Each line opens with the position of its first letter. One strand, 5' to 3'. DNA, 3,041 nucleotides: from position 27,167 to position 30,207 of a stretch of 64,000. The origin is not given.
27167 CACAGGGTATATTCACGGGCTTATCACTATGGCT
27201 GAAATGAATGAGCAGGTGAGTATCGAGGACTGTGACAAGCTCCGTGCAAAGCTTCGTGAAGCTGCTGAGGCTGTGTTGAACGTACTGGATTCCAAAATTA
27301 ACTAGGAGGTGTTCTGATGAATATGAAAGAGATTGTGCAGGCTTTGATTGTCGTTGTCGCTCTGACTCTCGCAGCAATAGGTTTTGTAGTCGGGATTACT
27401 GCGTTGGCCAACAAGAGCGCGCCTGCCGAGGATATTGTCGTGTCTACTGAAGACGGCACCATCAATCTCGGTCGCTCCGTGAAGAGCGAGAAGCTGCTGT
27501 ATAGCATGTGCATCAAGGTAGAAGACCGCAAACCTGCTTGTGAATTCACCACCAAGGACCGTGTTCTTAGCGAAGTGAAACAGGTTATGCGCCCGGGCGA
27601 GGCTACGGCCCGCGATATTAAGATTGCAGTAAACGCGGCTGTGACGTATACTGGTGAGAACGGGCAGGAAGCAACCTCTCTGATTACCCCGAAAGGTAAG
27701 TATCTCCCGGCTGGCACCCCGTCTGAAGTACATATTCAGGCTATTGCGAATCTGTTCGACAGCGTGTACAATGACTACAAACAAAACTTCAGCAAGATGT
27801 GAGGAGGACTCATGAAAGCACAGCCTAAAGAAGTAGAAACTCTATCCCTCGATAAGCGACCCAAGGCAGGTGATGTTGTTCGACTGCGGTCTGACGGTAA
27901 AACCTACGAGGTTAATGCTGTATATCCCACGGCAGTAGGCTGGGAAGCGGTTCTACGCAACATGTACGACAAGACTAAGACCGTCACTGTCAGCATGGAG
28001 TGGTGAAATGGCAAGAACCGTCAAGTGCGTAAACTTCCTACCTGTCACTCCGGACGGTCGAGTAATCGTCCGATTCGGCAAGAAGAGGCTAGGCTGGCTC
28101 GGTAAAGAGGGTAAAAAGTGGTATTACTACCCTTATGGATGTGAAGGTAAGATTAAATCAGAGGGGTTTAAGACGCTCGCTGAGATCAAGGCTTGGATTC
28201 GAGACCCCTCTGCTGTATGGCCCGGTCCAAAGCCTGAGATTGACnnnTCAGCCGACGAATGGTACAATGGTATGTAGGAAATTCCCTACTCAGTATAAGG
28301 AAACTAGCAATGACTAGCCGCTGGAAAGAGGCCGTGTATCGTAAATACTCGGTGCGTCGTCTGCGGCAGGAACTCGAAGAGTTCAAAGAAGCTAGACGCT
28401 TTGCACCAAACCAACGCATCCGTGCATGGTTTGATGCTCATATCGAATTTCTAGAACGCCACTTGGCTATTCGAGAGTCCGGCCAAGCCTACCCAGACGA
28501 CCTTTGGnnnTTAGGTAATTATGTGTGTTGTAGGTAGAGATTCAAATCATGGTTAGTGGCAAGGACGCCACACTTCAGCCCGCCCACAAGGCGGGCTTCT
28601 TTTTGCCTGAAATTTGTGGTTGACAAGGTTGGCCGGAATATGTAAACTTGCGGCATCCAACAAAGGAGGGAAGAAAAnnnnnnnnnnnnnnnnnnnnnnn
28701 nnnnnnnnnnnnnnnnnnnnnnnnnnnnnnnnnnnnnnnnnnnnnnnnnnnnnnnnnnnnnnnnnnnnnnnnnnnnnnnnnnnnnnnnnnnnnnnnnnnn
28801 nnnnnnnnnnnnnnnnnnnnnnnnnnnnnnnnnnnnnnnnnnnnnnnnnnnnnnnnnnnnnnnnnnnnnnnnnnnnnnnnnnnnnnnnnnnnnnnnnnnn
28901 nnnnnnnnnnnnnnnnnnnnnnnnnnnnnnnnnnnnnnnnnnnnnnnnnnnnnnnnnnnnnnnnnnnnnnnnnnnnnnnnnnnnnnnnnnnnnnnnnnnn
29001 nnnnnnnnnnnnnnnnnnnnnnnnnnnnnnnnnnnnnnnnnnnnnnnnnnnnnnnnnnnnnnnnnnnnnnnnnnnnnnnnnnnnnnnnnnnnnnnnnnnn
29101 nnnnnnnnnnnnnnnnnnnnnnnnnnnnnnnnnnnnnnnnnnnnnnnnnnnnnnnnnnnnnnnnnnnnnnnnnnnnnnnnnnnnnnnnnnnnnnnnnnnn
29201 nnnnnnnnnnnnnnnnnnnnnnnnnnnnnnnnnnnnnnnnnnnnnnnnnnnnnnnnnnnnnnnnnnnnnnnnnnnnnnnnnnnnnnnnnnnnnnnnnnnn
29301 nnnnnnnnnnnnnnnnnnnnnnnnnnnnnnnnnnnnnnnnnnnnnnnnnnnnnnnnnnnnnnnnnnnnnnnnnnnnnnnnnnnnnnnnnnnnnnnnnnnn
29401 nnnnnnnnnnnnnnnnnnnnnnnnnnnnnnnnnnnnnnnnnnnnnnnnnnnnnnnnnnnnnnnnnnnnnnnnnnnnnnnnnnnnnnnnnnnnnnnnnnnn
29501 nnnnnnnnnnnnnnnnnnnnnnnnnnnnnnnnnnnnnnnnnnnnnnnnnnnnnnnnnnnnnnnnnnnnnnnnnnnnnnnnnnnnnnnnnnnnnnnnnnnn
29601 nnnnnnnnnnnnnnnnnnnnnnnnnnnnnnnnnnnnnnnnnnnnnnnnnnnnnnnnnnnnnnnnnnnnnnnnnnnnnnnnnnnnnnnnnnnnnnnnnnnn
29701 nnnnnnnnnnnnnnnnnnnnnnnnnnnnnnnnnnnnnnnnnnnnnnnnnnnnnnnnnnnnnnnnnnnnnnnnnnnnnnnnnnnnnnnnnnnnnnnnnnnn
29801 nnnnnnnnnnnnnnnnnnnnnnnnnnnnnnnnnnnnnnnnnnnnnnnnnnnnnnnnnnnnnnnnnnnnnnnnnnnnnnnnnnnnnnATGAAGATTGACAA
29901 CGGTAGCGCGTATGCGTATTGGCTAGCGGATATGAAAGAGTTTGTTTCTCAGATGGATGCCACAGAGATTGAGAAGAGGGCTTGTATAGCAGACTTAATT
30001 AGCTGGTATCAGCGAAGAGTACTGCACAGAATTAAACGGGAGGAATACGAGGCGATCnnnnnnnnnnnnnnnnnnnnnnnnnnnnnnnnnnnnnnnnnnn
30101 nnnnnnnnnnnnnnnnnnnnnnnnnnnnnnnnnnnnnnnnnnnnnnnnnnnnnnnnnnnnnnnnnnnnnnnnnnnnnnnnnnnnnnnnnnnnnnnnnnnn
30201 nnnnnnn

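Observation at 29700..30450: Putative replication origin with an AT-rich tract, iterons, gttagca repeats and an inward-firing promoter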

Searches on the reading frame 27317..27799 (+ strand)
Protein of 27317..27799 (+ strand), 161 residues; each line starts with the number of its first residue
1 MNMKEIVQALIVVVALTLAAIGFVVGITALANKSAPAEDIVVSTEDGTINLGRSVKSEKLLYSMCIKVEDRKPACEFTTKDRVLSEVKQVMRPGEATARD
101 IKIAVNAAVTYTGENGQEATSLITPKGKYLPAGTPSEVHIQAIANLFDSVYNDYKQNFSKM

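Call 60: search_protein_families(library=phrogs, proteins=[window:27317-27799:+], max_evalue=0.001)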
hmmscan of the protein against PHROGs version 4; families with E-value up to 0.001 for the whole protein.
window:27317-27799:+ (161 aa): 1 family
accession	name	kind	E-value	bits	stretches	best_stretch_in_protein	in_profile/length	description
phrog_6974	-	unknown function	6.1e-104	346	1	1-161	1-161/161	-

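Call 61: search_protein_families(library=pfam, proteins=[window:27317-27799:+], max_evalue=0.01)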
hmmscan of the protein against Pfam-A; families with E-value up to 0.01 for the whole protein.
window:27317-27799:+ (161 aa): 0 families

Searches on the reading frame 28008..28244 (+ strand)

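Call 60: search_protein_families(library=phrogs, proteins=[window:28008-28244:+], max_evalue=0.001)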
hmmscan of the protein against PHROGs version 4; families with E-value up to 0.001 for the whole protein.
window:28008-28244:+ (79 aa): 1 family
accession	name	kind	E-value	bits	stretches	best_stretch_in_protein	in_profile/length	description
phrog_5041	-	unknown function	8.4e-39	132.5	1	7-72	1-66/66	-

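Call 61: search_protein_families(library=pfam, proteins=[window:28008-28244:+], max_evalue=0.01)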
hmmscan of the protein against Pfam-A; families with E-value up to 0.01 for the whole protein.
window:28008-28244:+ (79 aa): 0 families

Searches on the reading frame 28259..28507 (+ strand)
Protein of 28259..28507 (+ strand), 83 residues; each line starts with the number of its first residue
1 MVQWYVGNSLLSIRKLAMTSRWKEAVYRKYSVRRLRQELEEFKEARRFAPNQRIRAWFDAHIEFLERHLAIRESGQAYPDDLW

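Call 60: search_protein_families(library=phrogs, proteins=[window:28259-28507:+], max_evalue=0.001)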
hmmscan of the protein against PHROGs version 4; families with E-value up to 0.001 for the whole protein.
window:28259-28507:+ (83 aa): 1 family
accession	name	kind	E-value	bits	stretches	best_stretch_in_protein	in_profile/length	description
phrog_6076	-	unknown function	2.2e-42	144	1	18-83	1-66/66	-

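Call 61: search_protein_families(library=pfam, proteins=[window:28259-28507:+], max_evalue=0.01)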
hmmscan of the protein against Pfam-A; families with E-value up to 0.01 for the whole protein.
window:28259-28507:+ (83 aa): 0 families

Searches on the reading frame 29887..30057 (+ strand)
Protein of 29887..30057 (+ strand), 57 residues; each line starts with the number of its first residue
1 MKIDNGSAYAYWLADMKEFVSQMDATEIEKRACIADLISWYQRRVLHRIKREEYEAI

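Call 60: search_protein_families(library=phrogs, proteins=[window:29887-30057:+], max_evalue=0.001)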
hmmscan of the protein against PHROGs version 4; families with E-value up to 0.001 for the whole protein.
window:29887-30057:+ (57 aa): 1 family
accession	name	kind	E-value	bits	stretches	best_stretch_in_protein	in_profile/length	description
phrog_8175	-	unknown function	9.1e-41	138.6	1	1-57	1-57/57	-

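Call 61: search_protein_families(library=pfam, proteins=[window:29887-30057:+], max_evalue=0.01)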
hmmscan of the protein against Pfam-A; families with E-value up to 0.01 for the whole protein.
window:29887-30057:+ (57 aa): 0 families
